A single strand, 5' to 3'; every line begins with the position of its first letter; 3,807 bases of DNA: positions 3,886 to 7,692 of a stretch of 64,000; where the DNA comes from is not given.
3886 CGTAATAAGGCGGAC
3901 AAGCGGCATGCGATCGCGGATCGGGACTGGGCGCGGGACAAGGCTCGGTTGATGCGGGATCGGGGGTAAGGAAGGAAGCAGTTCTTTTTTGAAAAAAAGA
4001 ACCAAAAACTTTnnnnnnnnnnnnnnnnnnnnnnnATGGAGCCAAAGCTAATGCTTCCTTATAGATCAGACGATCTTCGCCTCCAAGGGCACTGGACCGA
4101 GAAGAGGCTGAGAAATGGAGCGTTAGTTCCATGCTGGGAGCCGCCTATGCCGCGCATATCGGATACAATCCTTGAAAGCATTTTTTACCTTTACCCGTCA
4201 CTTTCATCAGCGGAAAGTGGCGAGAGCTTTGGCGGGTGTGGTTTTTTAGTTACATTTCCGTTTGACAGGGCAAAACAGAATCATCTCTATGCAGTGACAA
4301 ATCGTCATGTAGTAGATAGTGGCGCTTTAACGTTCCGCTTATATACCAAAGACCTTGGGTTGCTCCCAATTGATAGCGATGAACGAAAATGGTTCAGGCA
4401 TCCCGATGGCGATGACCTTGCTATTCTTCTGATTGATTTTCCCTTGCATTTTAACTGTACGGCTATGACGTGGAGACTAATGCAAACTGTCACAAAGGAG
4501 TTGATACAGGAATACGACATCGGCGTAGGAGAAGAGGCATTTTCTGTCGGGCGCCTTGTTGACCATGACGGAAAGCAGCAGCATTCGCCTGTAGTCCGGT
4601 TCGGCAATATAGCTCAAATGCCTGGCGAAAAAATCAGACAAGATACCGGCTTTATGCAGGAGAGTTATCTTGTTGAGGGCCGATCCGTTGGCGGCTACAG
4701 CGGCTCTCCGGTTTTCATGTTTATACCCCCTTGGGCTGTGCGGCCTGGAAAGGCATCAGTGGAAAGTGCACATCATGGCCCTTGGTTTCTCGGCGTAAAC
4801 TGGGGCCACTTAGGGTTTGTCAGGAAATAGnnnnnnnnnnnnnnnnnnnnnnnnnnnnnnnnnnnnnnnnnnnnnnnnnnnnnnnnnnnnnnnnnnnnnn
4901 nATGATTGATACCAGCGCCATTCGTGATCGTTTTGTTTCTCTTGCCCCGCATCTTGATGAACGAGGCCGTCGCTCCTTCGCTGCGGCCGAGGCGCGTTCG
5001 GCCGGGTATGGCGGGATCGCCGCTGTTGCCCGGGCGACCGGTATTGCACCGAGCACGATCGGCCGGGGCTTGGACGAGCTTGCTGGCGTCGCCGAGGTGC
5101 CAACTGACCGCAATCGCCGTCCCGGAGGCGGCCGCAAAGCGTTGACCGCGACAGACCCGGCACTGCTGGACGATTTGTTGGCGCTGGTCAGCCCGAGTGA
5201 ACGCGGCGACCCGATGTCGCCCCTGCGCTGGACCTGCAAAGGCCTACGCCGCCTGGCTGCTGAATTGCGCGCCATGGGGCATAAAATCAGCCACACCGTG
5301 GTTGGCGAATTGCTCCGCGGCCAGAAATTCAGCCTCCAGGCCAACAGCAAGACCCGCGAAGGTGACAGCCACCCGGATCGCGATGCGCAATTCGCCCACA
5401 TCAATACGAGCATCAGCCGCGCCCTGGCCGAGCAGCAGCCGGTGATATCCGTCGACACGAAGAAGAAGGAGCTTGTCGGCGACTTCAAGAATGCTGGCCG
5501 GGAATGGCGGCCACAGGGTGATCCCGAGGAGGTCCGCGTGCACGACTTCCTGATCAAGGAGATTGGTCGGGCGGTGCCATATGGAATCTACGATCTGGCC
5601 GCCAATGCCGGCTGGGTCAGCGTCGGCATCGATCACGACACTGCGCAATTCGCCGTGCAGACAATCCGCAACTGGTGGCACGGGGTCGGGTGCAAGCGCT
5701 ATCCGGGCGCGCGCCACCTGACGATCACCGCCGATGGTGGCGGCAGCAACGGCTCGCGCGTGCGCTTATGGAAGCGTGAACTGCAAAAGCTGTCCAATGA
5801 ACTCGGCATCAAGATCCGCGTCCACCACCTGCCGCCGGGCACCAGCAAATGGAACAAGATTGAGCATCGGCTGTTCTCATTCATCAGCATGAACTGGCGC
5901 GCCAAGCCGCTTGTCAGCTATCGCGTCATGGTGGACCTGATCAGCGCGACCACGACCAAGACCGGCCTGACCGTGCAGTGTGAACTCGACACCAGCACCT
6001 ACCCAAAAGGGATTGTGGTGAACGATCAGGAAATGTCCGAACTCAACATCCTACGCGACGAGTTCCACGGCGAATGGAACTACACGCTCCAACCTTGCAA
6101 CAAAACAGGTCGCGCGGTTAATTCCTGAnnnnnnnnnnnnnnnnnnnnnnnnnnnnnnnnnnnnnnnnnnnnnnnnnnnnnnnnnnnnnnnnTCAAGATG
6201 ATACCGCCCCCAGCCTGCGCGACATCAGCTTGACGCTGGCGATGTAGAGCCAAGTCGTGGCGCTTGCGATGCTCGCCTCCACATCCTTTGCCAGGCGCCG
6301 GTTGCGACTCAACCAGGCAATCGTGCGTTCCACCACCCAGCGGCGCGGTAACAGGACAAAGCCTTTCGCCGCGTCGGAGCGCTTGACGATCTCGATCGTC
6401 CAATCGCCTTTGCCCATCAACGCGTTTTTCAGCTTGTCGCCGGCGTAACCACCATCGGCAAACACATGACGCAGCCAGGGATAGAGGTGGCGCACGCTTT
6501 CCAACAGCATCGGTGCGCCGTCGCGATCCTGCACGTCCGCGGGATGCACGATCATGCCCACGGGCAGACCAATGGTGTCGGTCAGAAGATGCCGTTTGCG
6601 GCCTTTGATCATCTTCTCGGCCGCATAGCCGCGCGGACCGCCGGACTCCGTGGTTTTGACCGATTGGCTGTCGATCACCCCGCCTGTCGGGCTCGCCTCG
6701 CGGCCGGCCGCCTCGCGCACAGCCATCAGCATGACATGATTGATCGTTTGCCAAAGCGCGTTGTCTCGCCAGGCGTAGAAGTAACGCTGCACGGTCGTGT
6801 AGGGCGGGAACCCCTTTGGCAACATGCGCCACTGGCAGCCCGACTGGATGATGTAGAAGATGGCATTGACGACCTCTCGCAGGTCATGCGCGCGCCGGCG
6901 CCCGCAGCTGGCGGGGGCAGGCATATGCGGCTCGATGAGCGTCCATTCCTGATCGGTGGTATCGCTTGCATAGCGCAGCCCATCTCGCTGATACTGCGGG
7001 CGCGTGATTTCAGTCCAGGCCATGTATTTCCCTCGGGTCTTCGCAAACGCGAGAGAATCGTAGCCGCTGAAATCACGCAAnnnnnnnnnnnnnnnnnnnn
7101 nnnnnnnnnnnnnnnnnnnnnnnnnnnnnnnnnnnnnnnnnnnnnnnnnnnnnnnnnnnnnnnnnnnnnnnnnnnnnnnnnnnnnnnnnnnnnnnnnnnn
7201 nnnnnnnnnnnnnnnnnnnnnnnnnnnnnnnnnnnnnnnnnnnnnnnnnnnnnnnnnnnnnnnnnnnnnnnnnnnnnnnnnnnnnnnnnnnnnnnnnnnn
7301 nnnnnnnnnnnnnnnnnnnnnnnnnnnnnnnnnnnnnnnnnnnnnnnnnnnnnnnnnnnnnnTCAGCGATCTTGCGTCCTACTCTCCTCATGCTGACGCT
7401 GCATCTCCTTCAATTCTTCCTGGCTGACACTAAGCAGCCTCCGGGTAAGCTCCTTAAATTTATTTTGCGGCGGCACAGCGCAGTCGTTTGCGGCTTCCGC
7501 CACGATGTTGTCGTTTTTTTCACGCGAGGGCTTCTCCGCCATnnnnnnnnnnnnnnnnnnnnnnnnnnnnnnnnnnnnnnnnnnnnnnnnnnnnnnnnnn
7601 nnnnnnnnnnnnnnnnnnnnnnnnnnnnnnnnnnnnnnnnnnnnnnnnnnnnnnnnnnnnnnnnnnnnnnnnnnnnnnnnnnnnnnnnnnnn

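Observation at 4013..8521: IS1595-family transposon carrying a cytoplasmic trypsin-like protease as cargo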

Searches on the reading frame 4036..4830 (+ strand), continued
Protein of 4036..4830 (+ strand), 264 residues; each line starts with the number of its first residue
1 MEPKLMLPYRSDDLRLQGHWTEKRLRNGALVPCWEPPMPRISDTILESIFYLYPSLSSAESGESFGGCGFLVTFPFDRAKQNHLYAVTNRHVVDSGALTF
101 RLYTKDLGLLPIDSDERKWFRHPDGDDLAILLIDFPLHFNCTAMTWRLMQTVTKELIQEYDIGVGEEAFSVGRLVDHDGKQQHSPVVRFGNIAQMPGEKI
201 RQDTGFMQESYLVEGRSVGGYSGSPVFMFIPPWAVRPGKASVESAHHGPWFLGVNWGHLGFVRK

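Call 68: search_protein_families(library=pfam, alignment_id=A6, max_evalue=0.00001)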
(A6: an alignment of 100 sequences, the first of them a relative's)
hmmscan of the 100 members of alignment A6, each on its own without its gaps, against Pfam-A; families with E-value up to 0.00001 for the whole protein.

A. member 1, L012:4350-4991:- (213 aa): 0 families

B. families by the number of members that match (of 100 scanned): 114 families (the first 25 are shown)
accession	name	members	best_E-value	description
PF02384.22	N6_Mtase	2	8.2e-70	N-6 DNA Methylase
PF04851.21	ResIII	2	5.4e-24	Type III restriction enzyme, res subunit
PF00270.35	DEAD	2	2.4e-15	DEAD/DEAH box helicase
PF01797.21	Y1_Tnp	2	2.4e-10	Transposase IS200 like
PF13424.12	TPR_12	1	2.5e-116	Tetratricopeptide repeat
PF07505.17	DUF5131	1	7.6e-101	Protein of unknown function (DUF5131)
PF13374.12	TPR_10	1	1.3e-92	Tetratricopeptide repeat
PF22548.2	AEP-TOTE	1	6.8e-91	TOTE conflict system, Archaeo-Eukaryotic Primase domain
PF01979.26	Amidohydro_1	1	3.9e-79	Amidohydrolase family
PF24885.1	TPR_NPHP3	1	1.3e-73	Nephrocystin-3 TPR domain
PF02056.22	Glyco_hydro_4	1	1.4e-71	Family 4 glycosyl hydrolase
PF06508.19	QueC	1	4.1e-69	Queuosine biosynthesis protein QueC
PF11975.13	Glyco_hydro_4C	1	2.5e-67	Family 4 glycosyl hydrolase C-terminal domain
PF01430.24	HSP33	1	5.9e-60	Hsp33 protein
PF00308.24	Bac_DnaA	1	1.4e-58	Bacterial DnaA ATPAse domain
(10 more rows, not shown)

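Call 88: search_dna_similar(query=P0001, collection=plasmids, mode=protein, max_rows=25)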
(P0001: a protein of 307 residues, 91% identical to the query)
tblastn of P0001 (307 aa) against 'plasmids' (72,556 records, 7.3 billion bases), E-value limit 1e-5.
Records with a match: 1; places in all: 1; records where one place covers at least 80% of the query: 0.
Best place of each record, by identity: <60% 1.
By first word of the organism name: Acetobacter 1.
By predicted mobility (MOB-suite, as given by PLSDB): non-mobilizable 1.
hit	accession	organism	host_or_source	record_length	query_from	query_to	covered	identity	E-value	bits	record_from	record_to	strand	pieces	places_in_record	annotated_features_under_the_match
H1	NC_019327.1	Acetobacter pasteurianus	-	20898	1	195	64%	28.7%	3e-9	65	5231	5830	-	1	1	hypothetical protein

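Call 89: search_dna_similar(query=P0001, collection=phages, mode=protein, max_rows=15)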
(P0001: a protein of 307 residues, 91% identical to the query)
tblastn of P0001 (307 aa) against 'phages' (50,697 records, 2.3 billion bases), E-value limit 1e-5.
No match.

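Call 90: get_annotated_region(hit=H1, flank=4000)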
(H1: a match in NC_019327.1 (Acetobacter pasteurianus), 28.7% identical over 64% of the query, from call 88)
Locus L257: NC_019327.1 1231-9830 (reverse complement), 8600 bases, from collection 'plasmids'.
description: Acetobacter pasteurianus plasmid pAC258-26, complete sequence
organism: Acetobacter pasteurianus (NCBI taxid 438)
taxonomy: Bacteria; Pseudomonadota; Alphaproteobacteria; Rhodospirillales; Acetobacteraceae; Acetobacter; Acetobacter pasteurianus
host: -; source: -; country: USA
typing (MOB-suite, as given by PLSDB): non-mobilizable; replicon rep_cluster_759
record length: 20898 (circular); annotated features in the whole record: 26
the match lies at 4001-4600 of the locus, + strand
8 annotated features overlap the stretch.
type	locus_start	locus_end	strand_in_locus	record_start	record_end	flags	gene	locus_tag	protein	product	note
CDS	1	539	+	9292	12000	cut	-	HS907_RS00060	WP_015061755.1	DNA methyltransferase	GO:0006306 - DNA methylation [Evidence IEA]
CDS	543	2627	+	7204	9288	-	-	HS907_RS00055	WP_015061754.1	DNA helicase restriction/modification system component YeeB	-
CDS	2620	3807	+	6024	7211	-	-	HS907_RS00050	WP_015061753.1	GIY-YIG nuclease family protein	-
CDS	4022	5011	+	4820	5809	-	-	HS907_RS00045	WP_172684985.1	hypothetical protein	-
CDS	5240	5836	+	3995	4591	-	-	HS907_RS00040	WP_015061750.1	recombinase family protein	GO:0006310 - DNA recombination [Evidence IEA]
CDS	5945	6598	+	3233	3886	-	parA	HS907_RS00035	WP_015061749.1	ParA family partition ATPase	-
CDS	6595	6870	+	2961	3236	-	-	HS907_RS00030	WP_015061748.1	ribbon-helix-helix domain-containing protein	-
CDS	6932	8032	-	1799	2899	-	-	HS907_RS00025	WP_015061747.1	replication initiator protein A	-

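Call 102: search_protein_families(library=padloc, alignment_id=A6, max_evalue=1e-10)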
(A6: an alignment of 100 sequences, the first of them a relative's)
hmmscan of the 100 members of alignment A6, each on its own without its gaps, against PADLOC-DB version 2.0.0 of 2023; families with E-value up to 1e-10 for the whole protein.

A. member 1, L012:4350-4991:- (213 aa): 0 families

B. families by the number of members that match (of 100 scanned): 134 families (the first 25 are shown)
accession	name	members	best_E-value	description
PDLC04134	mad2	4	3.1e-59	mads_2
PDLC03038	MTase_I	2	3.4e-22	Type I methyltransferase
PDLC03599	REase_MTase_IIG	1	0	Type IIG restriction enzyme-methyltransferase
PDLC03026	MTase_I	1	1.2e-193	Type I methyltransferase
PDLC02376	pAgo_I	1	9.7e-173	Class I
PDLC03627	REase_MTase_IIG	1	3e-139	Type IIG restriction enzyme-methyltransferase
PDLC02398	Aga_REase-PNTD1-PNTD2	1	1e-129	Class I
PDLC02436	pAgo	1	1.4e-125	-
PDLC03598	REase_MTase_IIG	1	6e-120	Type IIG restriction enzyme-methyltransferase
PDLC04921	PDC-S14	1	1.2e-109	-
PDLC04639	PDC-M41B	1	7.2e-100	-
PDLC02415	Aga_REase-PNTD1-PNTD2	1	5.7e-98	Class I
PDLC04569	PDC-M30B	1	1.5e-95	-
PDLC03189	Specificity_I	1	2.5e-94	Type I specificity subunit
PDLC01465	PrimPol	1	6.3e-93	"CAS-I,CAS-II,CAS-III,CAS-IV,CAS-V,CAS-VI; associated"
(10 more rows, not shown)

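Call 103: search_protein_families(library=padloc, proteins=[L035:2101-4974:+, L058:5980-8772:+, L068:1264-4086:-, L034:6537-8813:+, L053:6503-8677:+, L039:6615-9113:-, L047:1291-3789:+, L066:6626-8644:-, L035:7263-9308:-, L037:6081-7778:-], max_evalue=1e-20)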
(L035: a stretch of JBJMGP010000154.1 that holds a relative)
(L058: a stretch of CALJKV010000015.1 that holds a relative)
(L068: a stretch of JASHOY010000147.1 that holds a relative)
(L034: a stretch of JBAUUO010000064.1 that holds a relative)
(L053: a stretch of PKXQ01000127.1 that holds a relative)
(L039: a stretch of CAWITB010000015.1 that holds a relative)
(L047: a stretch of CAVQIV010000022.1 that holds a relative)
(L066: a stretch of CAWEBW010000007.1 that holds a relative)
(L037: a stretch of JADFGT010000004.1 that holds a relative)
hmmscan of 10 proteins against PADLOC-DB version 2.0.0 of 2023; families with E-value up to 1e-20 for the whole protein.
L035:2101-4974:+ (957 aa): 10 families
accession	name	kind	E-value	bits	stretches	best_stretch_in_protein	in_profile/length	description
PDLC03599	REase_MTase_IIG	-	0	1449.5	1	3-957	3-955/959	Type IIG restriction enzyme-methyltransferase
PDLC03627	REase_MTase_IIG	-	3e-139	463.7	2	466-885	558-963/1136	Type IIG restriction enzyme-methyltransferase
PDLC03598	REase_MTase_IIG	-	6e-120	399.7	1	4-928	8-909/912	Type IIG restriction enzyme-methyltransferase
PDLC02643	DrmMI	-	1.2e-87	293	1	472-929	870-1294/1347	DrmMI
PDLC02646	DrmMI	-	2.5e-45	152.9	1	472-890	284-676/792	DrmMI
PDLC02644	DrmMI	-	1.3e-42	143.8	1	471-909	382-822/988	DrmMI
PDLC03618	REase_MTase_IIG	-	2.6e-35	119.1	1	469-909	864-1271/1429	Type IIG restriction enzyme-methyltransferase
PDLC02640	DrmMI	-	1.8e-33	113.3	1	514-924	535-925/1015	DrmMI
PDLC02639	DrmMI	-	4.8e-32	109.1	1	468-692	580-798/803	DrmMI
PDLC04134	mad2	-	1.4e-26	91.4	1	26-538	9-410/492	mads_2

L058:5980-8772:+ (930 aa): 0 families

L068:1264-4086:- (940 aa): 0 families

L034:6537-8813:+ (758 aa): 0 families

L053:6503-8677:+ (724 aa): 0 families

L039:6615-9113:- (832 aa): 2 families
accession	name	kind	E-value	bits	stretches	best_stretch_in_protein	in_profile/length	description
PDLC01465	PrimPol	-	6.3e-93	309.3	1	66-375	19-275/276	"CAS-I,CAS-II,CAS-III,CAS-IV,CAS-V,CAS-VI; associated"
PDLC01101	PrimPol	-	2.9e-24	83.6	1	128-290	163-329/490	adaptation polymerase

L047:1291-3789:+ (832 aa): 0 families

L066:6626-8644:- (672 aa): 0 families

L035:7263-9308:- (681 aa): 0 families

L037:6081-7778:- (565 aa): 1 family
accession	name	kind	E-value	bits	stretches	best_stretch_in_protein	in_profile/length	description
PDLC02960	RT-Protease_XI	-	4e-21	73.6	1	67-232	339-503/506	single gene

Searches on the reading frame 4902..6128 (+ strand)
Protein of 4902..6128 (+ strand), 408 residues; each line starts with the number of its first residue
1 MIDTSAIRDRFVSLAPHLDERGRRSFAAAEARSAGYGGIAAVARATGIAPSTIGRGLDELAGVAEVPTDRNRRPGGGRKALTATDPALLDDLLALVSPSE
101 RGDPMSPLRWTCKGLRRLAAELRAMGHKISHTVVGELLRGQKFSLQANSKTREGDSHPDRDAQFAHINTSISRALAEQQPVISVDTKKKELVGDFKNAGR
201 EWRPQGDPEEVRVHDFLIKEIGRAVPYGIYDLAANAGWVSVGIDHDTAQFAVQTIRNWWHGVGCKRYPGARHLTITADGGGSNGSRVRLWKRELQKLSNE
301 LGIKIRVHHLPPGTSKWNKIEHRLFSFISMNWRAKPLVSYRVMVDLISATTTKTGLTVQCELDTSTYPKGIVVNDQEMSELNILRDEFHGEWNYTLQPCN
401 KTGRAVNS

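Call 4: search_protein_families(library=pfam, proteins=[window:4902-6128:+], max_evalue=0.01)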
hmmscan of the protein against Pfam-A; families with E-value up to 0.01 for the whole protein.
window:4902-6128:+ (408 aa): 1 family
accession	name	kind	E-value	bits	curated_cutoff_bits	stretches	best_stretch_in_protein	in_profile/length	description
PF07592.17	DDE_Tnp_ISAZ013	-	2e-140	467.6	26.9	1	91-398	1-308/308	Rhodopirellula transposase DDE domain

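Call 8: search_protein_families(library=ncbifam, proteins=[window:4902-6128:+], max_evalue=0.01)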
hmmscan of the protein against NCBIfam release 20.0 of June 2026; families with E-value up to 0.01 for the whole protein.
window:4902-6128:+ (408 aa): 3 families
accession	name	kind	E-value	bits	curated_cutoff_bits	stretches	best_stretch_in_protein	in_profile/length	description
NF033519.0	transpos_ISAzo13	equivalog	2.2e-174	580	200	1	15-398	2-387/387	ISAzo13 family transposase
NF033545.0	transpos_IS630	equivalog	3.6e-11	43.1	100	1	40-347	16-291/299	IS630 family transposase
NF033516.0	transpos_IS3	equivalog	0.0016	17.8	160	1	112-164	149-201/369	IS3 family transposase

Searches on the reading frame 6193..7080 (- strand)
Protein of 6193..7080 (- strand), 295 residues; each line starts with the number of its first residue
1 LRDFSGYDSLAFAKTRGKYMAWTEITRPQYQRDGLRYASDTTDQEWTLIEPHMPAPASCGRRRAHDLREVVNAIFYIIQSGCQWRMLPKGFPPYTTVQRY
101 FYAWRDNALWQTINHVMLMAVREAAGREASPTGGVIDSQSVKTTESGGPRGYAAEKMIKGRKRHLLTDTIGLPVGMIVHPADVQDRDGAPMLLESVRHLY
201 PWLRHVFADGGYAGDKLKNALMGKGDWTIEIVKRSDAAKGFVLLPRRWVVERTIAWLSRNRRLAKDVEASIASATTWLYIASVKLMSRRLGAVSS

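Call 4: search_protein_families(library=pfam, proteins=[window:6193-7080:-], max_evalue=0.01)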
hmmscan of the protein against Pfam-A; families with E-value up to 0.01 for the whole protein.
window:6193-7080:- (295 aa): 3 families
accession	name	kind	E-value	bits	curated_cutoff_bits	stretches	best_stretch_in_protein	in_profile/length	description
PF01609.27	DDE_Tnp_1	-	1.1e-29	104.1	23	1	130-281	3-195/200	Transposase DDE domain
PF13340.11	DUF4096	-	1e-27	96.6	34.3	1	42-113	2-75/76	Putative transposase of IS4/5 family (DUF4096)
PF13586.12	DDE_Tnp_1_2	-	0.0061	17.4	29.2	0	207-279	2-77/86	Transposase DDE domain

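Call 8: search_protein_families(library=ncbifam, proteins=[window:6193-7080:-], max_evalue=0.01)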
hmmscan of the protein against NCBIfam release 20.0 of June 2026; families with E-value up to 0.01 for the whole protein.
window:6193-7080:- (295 aa): 4 families
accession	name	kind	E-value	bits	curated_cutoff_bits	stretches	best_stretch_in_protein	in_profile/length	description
NF033580.1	transpos_IS5_3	equivalog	4.5e-72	242.7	110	1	38-285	2-256/258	IS5 family transposase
NF033520.1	transpos_IS982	equivalog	6.5e-10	39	130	1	141-258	92-212/243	IS982 family transposase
NF033581.1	transpos_IS5_4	equivalog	0.00082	18.8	140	1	160-265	154-262/285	IS5 family transposase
NF033551.1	transpos_IS1182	equivalog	0.0056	15.6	270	0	162-216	269-325/488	IS1182 family transposase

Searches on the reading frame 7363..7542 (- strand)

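Call 4: search_protein_families(library=pfam, proteins=[window:7363-7542:-], max_evalue=0.01)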
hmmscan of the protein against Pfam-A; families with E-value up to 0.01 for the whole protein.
window:7363-7542:- (59 aa): 0 families

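Call 8: search_protein_families(library=ncbifam, proteins=[window:7363-7542:-], max_evalue=0.01)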
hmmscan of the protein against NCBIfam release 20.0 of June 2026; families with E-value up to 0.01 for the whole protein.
window:7363-7542:- (59 aa): 0 families

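Call 27: search_protein_families(library=padloc, proteins=[window:7363-7542:-], max_evalue=1)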
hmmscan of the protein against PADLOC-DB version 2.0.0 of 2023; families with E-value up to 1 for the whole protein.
window:7363-7542:- (59 aa): 0 families

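Call 71: search_protein_families(library=pfam, proteins=[window:7366-7542:-], max_evalue=10)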
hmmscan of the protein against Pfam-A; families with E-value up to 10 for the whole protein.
seq(59 aa): 1 family
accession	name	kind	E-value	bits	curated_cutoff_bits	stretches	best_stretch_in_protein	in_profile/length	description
PF04443.18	LuxE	-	0.13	11.6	24.9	1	8-46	63-102/391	Acyl-protein synthetase, LuxE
